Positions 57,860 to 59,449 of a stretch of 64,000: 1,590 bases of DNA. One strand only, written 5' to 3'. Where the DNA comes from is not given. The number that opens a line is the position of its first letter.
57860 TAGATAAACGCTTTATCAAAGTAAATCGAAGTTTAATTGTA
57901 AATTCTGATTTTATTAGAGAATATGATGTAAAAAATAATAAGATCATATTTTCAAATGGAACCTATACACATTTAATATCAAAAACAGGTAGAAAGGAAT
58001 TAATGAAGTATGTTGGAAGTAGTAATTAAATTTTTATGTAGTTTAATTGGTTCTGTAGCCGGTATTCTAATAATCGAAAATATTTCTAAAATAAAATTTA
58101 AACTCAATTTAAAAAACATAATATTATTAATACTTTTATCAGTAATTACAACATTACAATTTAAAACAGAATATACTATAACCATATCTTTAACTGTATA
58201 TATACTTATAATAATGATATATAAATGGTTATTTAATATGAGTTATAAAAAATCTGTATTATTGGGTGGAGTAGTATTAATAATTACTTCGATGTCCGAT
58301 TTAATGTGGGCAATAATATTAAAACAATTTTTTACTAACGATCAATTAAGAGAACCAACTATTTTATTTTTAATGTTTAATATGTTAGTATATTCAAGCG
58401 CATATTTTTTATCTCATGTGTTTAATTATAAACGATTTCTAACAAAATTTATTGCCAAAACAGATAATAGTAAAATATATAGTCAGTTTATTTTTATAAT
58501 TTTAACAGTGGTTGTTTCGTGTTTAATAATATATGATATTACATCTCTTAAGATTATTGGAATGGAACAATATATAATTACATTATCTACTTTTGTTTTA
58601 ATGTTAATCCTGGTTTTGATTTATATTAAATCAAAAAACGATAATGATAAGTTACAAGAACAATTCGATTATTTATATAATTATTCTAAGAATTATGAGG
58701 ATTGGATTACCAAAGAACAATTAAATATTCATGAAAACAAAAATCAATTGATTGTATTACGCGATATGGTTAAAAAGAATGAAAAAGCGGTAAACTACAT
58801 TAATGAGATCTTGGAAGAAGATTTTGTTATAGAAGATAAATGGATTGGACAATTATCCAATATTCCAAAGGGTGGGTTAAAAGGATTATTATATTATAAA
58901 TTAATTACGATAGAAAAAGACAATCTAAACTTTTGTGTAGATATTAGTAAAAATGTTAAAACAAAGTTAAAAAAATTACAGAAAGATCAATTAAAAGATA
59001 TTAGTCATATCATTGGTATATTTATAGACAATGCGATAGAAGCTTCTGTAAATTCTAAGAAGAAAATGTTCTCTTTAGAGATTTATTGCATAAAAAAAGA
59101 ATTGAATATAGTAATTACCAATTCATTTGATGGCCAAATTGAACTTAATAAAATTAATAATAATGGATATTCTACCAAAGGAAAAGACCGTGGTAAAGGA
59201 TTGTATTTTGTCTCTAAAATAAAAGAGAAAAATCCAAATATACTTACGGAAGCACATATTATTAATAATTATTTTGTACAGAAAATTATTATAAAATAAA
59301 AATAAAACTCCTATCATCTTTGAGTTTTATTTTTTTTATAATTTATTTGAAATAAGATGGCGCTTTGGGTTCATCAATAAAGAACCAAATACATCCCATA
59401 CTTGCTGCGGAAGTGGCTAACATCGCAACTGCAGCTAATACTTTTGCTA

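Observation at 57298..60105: Agr-type peptide quorum-sensing module in an unusual convergent layout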

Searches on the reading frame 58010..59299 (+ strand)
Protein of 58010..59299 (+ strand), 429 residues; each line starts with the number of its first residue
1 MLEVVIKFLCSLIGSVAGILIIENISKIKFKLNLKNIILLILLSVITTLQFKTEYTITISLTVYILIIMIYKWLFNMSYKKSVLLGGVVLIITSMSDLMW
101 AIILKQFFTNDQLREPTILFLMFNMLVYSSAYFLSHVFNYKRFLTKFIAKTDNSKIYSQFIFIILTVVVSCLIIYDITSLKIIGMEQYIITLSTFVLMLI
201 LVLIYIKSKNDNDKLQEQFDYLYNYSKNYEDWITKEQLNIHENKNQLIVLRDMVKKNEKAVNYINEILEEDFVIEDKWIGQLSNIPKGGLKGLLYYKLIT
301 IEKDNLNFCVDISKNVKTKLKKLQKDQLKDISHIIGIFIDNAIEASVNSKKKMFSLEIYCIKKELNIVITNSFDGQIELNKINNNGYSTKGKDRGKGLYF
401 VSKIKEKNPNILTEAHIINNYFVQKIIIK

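Call 3: search_protein_families(library=pfam, proteins=[window:58010-59299:+], max_evalue=1)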
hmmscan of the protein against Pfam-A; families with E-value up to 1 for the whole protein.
window:58010-59299:+ (429 aa): 3 families
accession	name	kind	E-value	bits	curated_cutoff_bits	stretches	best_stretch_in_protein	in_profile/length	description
PF14501.12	HATPase_c_5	-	2.7e-08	34.1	22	1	329-429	4-102/102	GHKL domain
PF19529.4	DUF6057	-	0.073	12.4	29.8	1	41-265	76-310/569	Family of unknown function (DUF6057)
PF02518.31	HATPase_c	-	0.13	13.1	26.4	1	329-406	4-85/111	Histidine kinase-, DNA gyrase B-, and HSP90-like ATPase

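Call 4: search_protein_families(library=ncbifam, proteins=[window:58010-59299:+], max_evalue=1)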
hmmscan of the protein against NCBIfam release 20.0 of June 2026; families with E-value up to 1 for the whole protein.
window:58010-59299:+ (429 aa): 4 families
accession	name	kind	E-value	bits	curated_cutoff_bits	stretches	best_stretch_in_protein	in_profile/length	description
NF046015.1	HisKinAgrCStaph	equivalog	3e-18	66.2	500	1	19-426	10-414/414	quorum-sensing sensor histidine kinase AgrC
NF008298.1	PRK11086.1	subfamily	6.8e-13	47.9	520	1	239-409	336-505/529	DcuS/MalK family sensor histidine kinase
NF038334.1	malate_HK_MalK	exception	8.9e-11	41.1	800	1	240-407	337-502/533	malate sensor histidine kinase MalK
TIGR01925.2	spIIAB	equivalog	0.049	13.5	135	1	324-401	31-111/137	anti-sigma F factor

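Call 56: search_solved_structures(query=window:58010-59299:+, max_evalue=0.01, show_alignments=2)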
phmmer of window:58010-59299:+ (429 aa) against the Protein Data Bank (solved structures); distinct sequences matched with E-value up to 0.01: 2.
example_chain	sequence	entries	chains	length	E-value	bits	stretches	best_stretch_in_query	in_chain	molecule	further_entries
4bxi_A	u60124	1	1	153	1.2e-11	47.6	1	282-427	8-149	ACCESSORY GENE REGULATOR PROTEIN C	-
6e52_A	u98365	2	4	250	3.6e-11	46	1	215-427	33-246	Staphylococcus aureus AgrC histidine kinase module fused to Saccharomyces cerevisiae GCN4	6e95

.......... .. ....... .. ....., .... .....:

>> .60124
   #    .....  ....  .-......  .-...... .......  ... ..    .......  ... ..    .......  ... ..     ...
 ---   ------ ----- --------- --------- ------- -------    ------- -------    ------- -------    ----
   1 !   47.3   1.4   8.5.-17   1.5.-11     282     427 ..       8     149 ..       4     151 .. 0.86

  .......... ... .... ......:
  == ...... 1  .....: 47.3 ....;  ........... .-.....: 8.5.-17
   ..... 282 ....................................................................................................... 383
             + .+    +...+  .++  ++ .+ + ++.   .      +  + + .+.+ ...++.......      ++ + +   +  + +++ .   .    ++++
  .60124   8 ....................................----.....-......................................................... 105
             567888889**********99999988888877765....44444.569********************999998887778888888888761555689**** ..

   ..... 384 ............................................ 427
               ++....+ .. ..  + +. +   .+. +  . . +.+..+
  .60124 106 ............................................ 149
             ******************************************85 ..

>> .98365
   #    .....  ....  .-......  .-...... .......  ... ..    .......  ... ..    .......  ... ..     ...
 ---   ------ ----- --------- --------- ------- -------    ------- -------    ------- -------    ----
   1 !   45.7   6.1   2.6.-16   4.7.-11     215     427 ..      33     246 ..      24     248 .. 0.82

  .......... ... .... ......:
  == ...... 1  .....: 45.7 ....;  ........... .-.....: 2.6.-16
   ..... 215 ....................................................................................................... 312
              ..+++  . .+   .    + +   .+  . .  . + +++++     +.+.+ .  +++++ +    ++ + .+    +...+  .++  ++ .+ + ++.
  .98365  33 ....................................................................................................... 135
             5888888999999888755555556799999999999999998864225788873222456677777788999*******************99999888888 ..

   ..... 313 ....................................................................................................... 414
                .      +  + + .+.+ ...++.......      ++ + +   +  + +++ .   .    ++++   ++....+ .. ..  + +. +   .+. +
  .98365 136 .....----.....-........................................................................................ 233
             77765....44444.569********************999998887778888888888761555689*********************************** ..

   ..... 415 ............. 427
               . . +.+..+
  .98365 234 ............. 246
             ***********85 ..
